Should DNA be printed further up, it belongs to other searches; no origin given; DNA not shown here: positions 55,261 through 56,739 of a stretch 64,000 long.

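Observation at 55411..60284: Four tandem paralogues of an unassigned ~400-aa methyltransferase family (candidate undescribed system)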

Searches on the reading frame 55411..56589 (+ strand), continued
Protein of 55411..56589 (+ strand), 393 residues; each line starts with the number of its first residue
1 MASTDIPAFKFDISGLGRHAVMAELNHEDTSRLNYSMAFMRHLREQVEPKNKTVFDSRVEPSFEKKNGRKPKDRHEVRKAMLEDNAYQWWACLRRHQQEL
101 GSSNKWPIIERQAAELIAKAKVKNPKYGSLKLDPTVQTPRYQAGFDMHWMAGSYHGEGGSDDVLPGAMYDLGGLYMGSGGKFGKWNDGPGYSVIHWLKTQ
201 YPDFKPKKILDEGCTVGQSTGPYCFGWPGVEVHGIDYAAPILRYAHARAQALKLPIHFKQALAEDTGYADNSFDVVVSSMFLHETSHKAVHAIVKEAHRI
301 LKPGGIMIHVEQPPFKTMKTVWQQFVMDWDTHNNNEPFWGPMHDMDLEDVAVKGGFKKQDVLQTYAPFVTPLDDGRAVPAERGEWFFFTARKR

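Call 38: search_protein_families(library=ncbifam, proteins=[L053:11175-11504:+, L051:11568-11930:+, L049:11184-11540:+, L047:9612-9944:+, L053:11663-13720:+, L053:13768-15654:+], max_evalue=0.001)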
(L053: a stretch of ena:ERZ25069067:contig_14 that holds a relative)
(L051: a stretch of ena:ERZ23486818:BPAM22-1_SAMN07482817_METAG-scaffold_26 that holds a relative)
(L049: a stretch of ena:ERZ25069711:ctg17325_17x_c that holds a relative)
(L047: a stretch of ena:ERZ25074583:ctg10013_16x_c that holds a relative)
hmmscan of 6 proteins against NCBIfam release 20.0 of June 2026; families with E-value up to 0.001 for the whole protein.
L053:11175-11504:+ (110 aa): 0 families

L051:11568-11930:+ (121 aa): 0 families

L049:11184-11540:+ (119 aa): 0 families

L047:9612-9944:+ (111 aa): 0 families

L053:11663-13720:+ (686 aa): 3 families
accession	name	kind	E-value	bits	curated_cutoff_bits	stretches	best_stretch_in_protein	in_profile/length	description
NF050156.1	CapLactmsAlpCapA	equivalog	1e-164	549.6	1000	1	5-677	3-683/689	caprolactamase subunit alpha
NF042975.2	AcphenoCarb_ApcC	equivalog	2.4e-94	316.9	1500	1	5-488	11-505/733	acetophenone carboxylase subunit gamma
NF042960.1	AcphenoCarb_ApcA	equivalog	9e-61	205.9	1250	2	145-678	126-654/658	acetophenone carboxylase subunit alpha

L053:13768-15654:+ (629 aa): 2 families
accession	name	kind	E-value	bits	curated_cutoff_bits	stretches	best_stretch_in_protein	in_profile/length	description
NF050157.1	CapLactmsBetCapB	equivalog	2.6e-75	253.8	1000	1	14-576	1-576/577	caprolactamase subunit beta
NF042976.1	AcphenoCarb_ApcD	equivalog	7.9e-38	130.2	1500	2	63-511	77-544/685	acetophenone carboxylase subunit delta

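Call 44: search_protein_families(library=pfam, proteins=[L008:11377-12045:+, L008:17689-19047:-, L008:9065-9376:+, L028:3575-4225:+, L025:3325-3885:-, L025:3915-5342:+, L025:6907-8406:+, L013:4963-7386:+, L013:12999-14063:-, L013:491-2050:+], max_evalue=0.0001)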
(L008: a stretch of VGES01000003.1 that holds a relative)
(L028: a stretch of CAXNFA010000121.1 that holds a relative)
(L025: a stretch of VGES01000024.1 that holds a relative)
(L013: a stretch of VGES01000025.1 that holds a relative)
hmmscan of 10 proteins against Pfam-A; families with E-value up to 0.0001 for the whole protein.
L008:11377-12045:+ (223 aa): 1 family
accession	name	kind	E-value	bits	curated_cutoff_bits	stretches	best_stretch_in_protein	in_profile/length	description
PF06468.19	Spond_N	-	1.4e-43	149.7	24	1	26-191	1-169/194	Spondin_N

L008:17689-19047:- (453 aa): 2 families
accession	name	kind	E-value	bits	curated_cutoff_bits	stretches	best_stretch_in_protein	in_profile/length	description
PF03972.19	MmgE_PrpD_N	-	2.9e-24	86.1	32.1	1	16-232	2-222/244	MmgE/PrpD N-terminal domain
PF19305.4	MmgE_PrpD_C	-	7.3e-18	65.4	32.1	1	268-433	4-164/173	MmgE/PrpD C-terminal domain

L008:9065-9376:+ (104 aa): 5 families
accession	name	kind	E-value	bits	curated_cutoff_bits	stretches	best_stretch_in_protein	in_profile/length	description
PF12840.13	HTH_20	-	5.2e-15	55.6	27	1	12-59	1-49/51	Helix-turn-helix domain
PF01022.26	HTH_5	-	1.5e-13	50.8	22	1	14-58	1-45/47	Bacterial regulatory protein, arsR family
PF12802.13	MarR_2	-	5.6e-08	33.3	27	1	19-67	9-60/61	MarR family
PF25213.1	HVO_A0261_N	-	8.7e-06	26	35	1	15-64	11-59/86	HVO_A0261 N-terminal domain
PF01978.25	TrmB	-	8.8e-05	22.7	25.6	0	24-71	18-65/68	Sugar-specific transcriptional regulator TrmB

L028:3575-4225:+ (217 aa): 3 families
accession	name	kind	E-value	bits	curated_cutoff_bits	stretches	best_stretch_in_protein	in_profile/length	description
PF13409.12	GST_N_2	-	1.4e-14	54.9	25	1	18-81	4-69/70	Glutathione S-transferase, N-terminal domain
PF13417.12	GST_N_3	-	1.2e-10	42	22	1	18-86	9-74/75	Glutathione S-transferase, N-terminal domain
PF13410.11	GST_C_2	-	1e-05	26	24.9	1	129-201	2-68/69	Glutathione S-transferase, C-terminal domain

L025:3325-3885:- (187 aa): 0 families

L025:3915-5342:+ (476 aa): 9 families
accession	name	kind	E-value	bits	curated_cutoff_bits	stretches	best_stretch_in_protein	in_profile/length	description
PF00890.30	FAD_binding_2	-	6.5e-53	180.8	20.4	1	28-445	2-405/414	FAD binding domain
PF01266.30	DAO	-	1.5e-10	41.6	27.9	1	28-218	2-206/353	FAD dependent oxidoreductase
PF12831.13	FAD_oxidored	-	1e-09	38.6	27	1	28-202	2-132/416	FAD dependent oxidoreductase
PF07992.20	Pyr_redox_2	-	1.9e-08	34.5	26.1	1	28-75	3-50/291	Pyridine nucleotide-disulphide oxidoreductase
PF01494.25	FAD_binding_3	-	2.5e-07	30.7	22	1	26-219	2-161/349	FAD binding domain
PF03486.20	HI0933_like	-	9e-07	29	50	1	28-60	3-35/244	HI0933-like protein Rossmann domain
PF13450.12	NAD_binding_8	-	2.8e-05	24.8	21.9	1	30-64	1-35/68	NAD(P)-binding Rossmann-like domain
PF00070.33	Pyr_redox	-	7e-05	23.7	22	0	28-61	2-35/82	Pyridine nucleotide-disulphide oxidoreductase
PF13738.12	Pyr_redox_3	-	8.1e-05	22.4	30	0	29-58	1-31/305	Pyridine nucleotide-disulphide oxidoreductase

L025:6907-8406:+ (500 aa): 8 families
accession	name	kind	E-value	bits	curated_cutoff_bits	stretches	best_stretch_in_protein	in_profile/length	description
PF00890.30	FAD_binding_2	-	7.1e-56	190.6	20.4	1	41-459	2-402/414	FAD binding domain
PF01266.30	DAO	-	9.6e-15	55.4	27.9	1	40-143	1-82/353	FAD dependent oxidoreductase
PF03486.20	HI0933_like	-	4.1e-10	40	50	1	40-74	2-36/244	HI0933-like protein Rossmann domain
PF07992.20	Pyr_redox_2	-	8.5e-10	39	26.1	1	40-99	2-58/291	Pyridine nucleotide-disulphide oxidoreductase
PF12831.13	FAD_oxidored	-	8.6e-09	35.6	27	1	41-213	2-131/416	FAD dependent oxidoreductase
PF01494.25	FAD_binding_3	-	1.4e-06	28.3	22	1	39-230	2-159/349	FAD binding domain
PF00070.33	Pyr_redox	-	2.6e-06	28.3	22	0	40-74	1-35/82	Pyridine nucleotide-disulphide oxidoreductase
PF13450.12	NAD_binding_8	-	2.2e-05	25.1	21.9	1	43-77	1-35/68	NAD(P)-binding Rossmann-like domain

L013:4963-7386:+ (808 aa): 3 families
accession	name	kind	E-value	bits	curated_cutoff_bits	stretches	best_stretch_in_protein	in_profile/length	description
PF00384.28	Molybdopterin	-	3.9e-53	181.2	24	1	89-547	1-353/353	Molybdopterin oxidoreductase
PF01568.27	Molydop_binding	-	1.4e-29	102.8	26.8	1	663-781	1-107/110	Molydopterin dinucleotide binding domain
PF18364.6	Molybdopterin_N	-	2.5e-16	59.8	26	1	45-84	1-40/41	Molybdopterin oxidoreductase N-terminal domain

L013:12999-14063:- (355 aa): 1 family
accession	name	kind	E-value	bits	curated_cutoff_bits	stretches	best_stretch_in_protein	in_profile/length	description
PF01522.26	Polysacc_deac_1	-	9.1e-06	26.1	23.1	1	136-240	22-123/124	Polysaccharide deacetylase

L013:491-2050:+ (520 aa): 2 families
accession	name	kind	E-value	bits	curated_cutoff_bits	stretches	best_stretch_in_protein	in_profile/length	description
PF01565.28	FAD_binding_4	-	4.3e-36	124.1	26.4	1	45-182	4-138/139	FAD binding domain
PF02913.24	FAD-oxidase_C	-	1.5e-07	31.8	21.2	0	488-517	218-247/248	FAD linked oxidases, C-terminal domain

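Call 55: search_protein_families(library=pfam, proteins=[L053:11175-11504:+, L047:9612-9944:+], max_evalue=10)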
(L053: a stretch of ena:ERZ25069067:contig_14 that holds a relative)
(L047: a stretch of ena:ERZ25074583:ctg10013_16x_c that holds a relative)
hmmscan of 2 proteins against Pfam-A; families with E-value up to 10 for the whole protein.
L053:11175-11504:+ (110 aa): 2 families
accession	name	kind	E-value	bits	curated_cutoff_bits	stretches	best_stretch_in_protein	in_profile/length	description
PF04902.17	Nab1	-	0.051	14.5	25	1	4-98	42-130/179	Conserved region in Nab1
PF07999.17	RHSP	-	0.068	13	25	1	41-91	189-240/312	Retrotransposon hot spot protein, P-loop domain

L047:9612-9944:+ (111 aa): 1 family
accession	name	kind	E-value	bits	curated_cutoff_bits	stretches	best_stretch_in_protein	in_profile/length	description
PF24792.1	DUF7701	-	0.14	12.9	27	1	63-109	44-90/91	Domain of unknown function (DUF7701)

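Call 56: find_encoding_contigs(protein=P0002, flank=10000, max_places=2)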
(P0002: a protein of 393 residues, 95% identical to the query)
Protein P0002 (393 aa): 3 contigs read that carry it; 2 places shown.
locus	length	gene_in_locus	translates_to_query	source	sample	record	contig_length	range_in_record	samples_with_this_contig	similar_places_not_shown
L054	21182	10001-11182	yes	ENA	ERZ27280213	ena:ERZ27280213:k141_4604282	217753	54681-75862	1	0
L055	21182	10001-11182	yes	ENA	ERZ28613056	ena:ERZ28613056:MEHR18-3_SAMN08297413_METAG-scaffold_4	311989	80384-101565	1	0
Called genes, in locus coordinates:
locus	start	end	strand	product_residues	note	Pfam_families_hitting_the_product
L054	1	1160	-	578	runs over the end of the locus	PF00111:Fer2, PF00211:Guanylate_cyc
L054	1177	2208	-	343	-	PF00294:PfkB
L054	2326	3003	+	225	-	PF07264:EI24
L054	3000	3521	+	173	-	-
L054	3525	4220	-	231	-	PF00730:HhH-GPD, PF00633:HHH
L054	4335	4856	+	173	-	PF10003:DUF2244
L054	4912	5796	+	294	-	PF00165:HTH_AraC, PF12833:HTH_18, PF01035:DNA_binding_1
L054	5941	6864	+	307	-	PF00892:EamA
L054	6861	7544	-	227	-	PF01965:DJ-1_PfpI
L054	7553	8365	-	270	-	PF01113:DapB_N, PF05173:DapB_C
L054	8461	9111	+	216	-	PF02798:GST_N, PF13417:GST_N_3 (weak), PF13409:GST_N_2, PF00043:GST_C, PF13410:GST_C_2 (weak)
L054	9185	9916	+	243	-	PF00106:adh_short, PF08659:KR, PF13561:adh_short_C2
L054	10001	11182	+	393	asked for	PF05175:MTS (weak), PF13489:Methyltransf_23 (weak), PF01209:Ubie_methyltran (weak), PF13649:Methyltransf_25, PF13847:Methyltransf_31, PF08241:Methyltransf_11, PF08242:Methyltransf_12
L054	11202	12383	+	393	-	PF01209:Ubie_methyltran (weak), PF13489:Methyltransf_23, PF13649:Methyltransf_25, PF13847:Methyltransf_31, PF08241:Methyltransf_11, PF08242:Methyltransf_12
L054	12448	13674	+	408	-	PF05175:MTS, PF13489:Methyltransf_23, PF01209:Ubie_methyltran, PF08241:Methyltransf_11, PF08242:Methyltransf_12, PF13649:Methyltransf_25, PF13847:Methyltransf_31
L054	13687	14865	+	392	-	PF05175:MTS, PF01209:Ubie_methyltran, PF13489:Methyltransf_23, PF08241:Methyltransf_11, PF08242:Methyltransf_12, PF13649:Methyltransf_25, PF13847:Methyltransf_31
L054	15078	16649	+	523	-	PF00496:SBP_bac_5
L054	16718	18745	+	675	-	PF00724:Oxidored_FMN, PF00070:Pyr_redox (faint), PF00890:FAD_binding_2 (weak), PF01266:DAO, PF03486:HI0933_like (weak), PF07992:Pyr_redox_2, PF12831:FAD_oxidored, PF13450:NAD_binding_8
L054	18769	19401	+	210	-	PF13409:GST_N_2, PF13417:GST_N_3, PF13410:GST_C_2 (weak)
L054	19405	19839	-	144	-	PF00571:CBS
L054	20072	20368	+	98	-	-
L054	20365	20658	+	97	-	PF13560:HTH_31, PF01381:HTH_3 (weak)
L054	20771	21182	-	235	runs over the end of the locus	PF22558:REase-ARP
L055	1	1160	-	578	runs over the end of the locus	PF00111:Fer2, PF00211:Guanylate_cyc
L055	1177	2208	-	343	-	PF00294:PfkB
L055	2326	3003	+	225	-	PF07264:EI24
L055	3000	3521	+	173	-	-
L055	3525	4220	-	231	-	PF00730:HhH-GPD, PF00633:HHH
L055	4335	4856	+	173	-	PF10003:DUF2244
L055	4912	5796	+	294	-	PF00165:HTH_AraC, PF12833:HTH_18, PF01035:DNA_binding_1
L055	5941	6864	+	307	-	PF00892:EamA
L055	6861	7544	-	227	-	PF01965:DJ-1_PfpI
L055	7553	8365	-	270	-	PF01113:DapB_N, PF05173:DapB_C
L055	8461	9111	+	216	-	PF02798:GST_N, PF13417:GST_N_3 (weak), PF13409:GST_N_2, PF00043:GST_C, PF13410:GST_C_2 (weak)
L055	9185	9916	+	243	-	PF00106:adh_short, PF08659:KR, PF13561:adh_short_C2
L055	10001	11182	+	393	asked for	PF05175:MTS (weak), PF13489:Methyltransf_23 (weak), PF01209:Ubie_methyltran (weak), PF13649:Methyltransf_25, PF13847:Methyltransf_31, PF08241:Methyltransf_11, PF08242:Methyltransf_12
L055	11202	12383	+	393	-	PF01209:Ubie_methyltran (weak), PF13489:Methyltransf_23, PF13649:Methyltransf_25, PF13847:Methyltransf_31, PF08241:Methyltransf_11, PF08242:Methyltransf_12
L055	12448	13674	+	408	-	PF05175:MTS, PF13489:Methyltransf_23, PF01209:Ubie_methyltran, PF08241:Methyltransf_11, PF08242:Methyltransf_12, PF13649:Methyltransf_25, PF13847:Methyltransf_31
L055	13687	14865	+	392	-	PF05175:MTS, PF01209:Ubie_methyltran, PF13489:Methyltransf_23, PF08241:Methyltransf_11, PF08242:Methyltransf_12, PF13649:Methyltransf_25, PF13847:Methyltransf_31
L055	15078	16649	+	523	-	PF00496:SBP_bac_5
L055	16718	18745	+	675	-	PF00724:Oxidored_FMN, PF00070:Pyr_redox (faint), PF00890:FAD_binding_2 (weak), PF01266:DAO, PF03486:HI0933_like (weak), PF07992:Pyr_redox_2, PF12831:FAD_oxidored, PF13450:NAD_binding_8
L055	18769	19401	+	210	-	PF13409:GST_N_2, PF13417:GST_N_3, PF13410:GST_C_2 (weak)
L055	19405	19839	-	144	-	PF00571:CBS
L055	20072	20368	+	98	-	-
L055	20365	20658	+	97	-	PF13560:HTH_31, PF01381:HTH_3 (weak)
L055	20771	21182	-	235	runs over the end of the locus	PF22558:REase-ARP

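Call 57: find_encoding_contigs(protein=P0007, flank=10000, max_places=1)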
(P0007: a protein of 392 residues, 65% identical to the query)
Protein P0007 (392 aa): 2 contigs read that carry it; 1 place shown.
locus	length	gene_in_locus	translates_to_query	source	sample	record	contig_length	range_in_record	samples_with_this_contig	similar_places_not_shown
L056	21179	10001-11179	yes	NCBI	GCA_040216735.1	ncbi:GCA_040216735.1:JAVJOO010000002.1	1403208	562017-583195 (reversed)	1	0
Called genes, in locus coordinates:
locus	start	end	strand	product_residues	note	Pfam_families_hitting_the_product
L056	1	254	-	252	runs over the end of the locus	PF00730:HhH-GPD, PF00633:HHH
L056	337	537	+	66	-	-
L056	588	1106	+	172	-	PF10003:DUF2244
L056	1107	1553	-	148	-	PF04657:DMT_YdcZ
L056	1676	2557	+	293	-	PF00165:HTH_AraC, PF12833:HTH_18, PF01035:DNA_binding_1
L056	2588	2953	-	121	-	PF09538:FYDLN_acid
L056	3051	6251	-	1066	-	PF00989:PAS (weak), PF00989:PAS, PF08448:PAS_4, PF08448:PAS_4, PF13426:PAS_9, PF00512:HisKA, PF02518:HATPase_c, PF00072:Response_reg, +6 more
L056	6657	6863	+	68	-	PF00313:CSD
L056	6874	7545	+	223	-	PF03006:HlyIII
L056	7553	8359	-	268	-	PF01113:DapB_N, PF05173:DapB_C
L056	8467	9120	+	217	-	PF02798:GST_N, PF13417:GST_N_3, PF13409:GST_N_2, PF00043:GST_C, PF14497:GST_C_3 (faint), PF13410:GST_C_2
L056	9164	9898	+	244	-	PF00106:adh_short, PF08659:KR (weak), PF13561:adh_short_C2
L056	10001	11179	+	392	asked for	PF01209:Ubie_methyltran, PF05175:MTS, PF13489:Methyltransf_23, PF13649:Methyltransf_25, PF13847:Methyltransf_31, PF08241:Methyltransf_11, PF08242:Methyltransf_12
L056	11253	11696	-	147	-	PF00571:CBS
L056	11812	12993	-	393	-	PF13489:Methyltransf_23, PF01209:Ubie_methyltran, PF05175:MTS (weak), PF13847:Methyltransf_31, PF08241:Methyltransf_11, PF08242:Methyltransf_12, PF13649:Methyltransf_25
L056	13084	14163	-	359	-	PF16884:ADH_N_2, PF00107:ADH_zinc_N, PF13602:ADH_zinc_N_2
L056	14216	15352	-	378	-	PF00226:DnaJ, PF01556:DnaJ_C, PF00684:DnaJ_CXXCXGXG, PF27439:DnaJ_C_2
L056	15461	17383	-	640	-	PF00012:HSP70, PF06723:MreB_Mbl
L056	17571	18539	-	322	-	PF02951:GSH-S_N, PF02955:GSH-S_ATP, PF08443:RimK, PF14398:ATPgrasp_YheCD (weak)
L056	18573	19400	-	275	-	PF13369:Transglut_core2, PF13371:TPR_9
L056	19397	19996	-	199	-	PF04972:BON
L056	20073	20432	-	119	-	PF02021:UPF0102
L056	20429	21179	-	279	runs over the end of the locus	PF00590:TP_methylase, PF23016:RsmI_C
